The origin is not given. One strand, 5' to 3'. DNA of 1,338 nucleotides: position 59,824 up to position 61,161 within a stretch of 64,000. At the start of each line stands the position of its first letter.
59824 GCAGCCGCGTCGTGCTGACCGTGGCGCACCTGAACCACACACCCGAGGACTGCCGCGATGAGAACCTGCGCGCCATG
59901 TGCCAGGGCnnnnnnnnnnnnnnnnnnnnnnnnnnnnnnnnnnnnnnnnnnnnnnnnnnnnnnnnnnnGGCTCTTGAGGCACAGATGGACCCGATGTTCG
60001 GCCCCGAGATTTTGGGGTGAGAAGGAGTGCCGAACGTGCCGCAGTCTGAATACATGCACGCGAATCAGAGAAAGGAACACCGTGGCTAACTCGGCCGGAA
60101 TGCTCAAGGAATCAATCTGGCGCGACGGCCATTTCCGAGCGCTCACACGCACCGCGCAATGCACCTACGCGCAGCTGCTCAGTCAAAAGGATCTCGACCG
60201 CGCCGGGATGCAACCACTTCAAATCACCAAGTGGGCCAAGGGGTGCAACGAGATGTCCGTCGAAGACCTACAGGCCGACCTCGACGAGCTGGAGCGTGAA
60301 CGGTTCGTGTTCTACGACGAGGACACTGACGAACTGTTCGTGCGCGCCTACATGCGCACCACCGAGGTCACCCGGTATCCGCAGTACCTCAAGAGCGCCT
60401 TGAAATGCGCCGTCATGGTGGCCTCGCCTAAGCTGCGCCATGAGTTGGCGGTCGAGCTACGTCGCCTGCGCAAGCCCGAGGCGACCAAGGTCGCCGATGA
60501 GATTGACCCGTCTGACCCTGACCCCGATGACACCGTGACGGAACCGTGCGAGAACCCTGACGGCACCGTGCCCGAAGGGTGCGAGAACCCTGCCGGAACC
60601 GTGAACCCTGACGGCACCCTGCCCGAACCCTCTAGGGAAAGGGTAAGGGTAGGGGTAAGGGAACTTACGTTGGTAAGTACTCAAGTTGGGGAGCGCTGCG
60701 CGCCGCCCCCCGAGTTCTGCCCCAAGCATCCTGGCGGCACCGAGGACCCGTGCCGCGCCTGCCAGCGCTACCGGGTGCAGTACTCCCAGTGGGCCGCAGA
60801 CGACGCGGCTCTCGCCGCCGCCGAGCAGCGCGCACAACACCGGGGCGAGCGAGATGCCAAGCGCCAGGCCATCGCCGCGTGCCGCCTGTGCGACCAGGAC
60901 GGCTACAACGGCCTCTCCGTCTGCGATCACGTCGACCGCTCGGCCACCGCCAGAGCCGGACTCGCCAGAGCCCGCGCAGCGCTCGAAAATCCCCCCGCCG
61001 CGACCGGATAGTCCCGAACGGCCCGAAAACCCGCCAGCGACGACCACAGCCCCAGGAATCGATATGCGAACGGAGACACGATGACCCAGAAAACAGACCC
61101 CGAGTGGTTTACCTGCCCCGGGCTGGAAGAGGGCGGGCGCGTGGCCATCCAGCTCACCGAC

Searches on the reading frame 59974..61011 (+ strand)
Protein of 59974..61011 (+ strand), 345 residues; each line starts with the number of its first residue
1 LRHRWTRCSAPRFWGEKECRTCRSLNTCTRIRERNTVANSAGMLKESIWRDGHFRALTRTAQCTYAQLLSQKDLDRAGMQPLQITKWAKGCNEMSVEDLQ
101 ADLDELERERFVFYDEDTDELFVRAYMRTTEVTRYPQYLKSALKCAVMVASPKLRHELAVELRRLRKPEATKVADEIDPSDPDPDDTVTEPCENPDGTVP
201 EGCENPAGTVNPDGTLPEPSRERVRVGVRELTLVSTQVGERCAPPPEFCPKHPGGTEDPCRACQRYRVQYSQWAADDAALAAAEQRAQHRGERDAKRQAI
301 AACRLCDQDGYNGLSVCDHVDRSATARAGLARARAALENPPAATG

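Call 50: search_protein_families(library=pfam, proteins=[window:59974-61011:+], max_evalue=0.01)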
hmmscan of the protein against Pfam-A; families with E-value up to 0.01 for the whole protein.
window:59974-61011:+ (345 aa): 0 families

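Call 58: search_protein_families(library=phrogs, proteins=[window:60082-61011:+], max_evalue=0.001)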
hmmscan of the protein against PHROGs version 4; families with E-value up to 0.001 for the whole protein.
window:60082-61011:+ (309 aa): 7 families
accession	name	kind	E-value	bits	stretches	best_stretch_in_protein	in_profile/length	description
phrog_3171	-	DNA, RNA and nucleotide metabolism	2.2e-94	317.6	1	1-302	1-328/331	replication initiation protein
phrog_8064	-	DNA, RNA and nucleotide metabolism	1.4e-29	104.2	1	6-136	93-223/446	replication initiation protein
phrog_2447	-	DNA, RNA and nucleotide metabolism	4.8e-16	60.7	1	144-308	113-284/295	replication initiation protein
phrog_26247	-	unknown function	3.5e-10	41.4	1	247-301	11-65/94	-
phrog_25711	-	unknown function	5.4e-08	34.2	1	8-127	9-127/164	-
phrog_21540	-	unknown function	1.4e-05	26.2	1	249-301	67-123/157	-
phrog_3312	-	DNA, RNA and nucleotide metabolism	0.00043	21.3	1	251-291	125-169/175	endonuclease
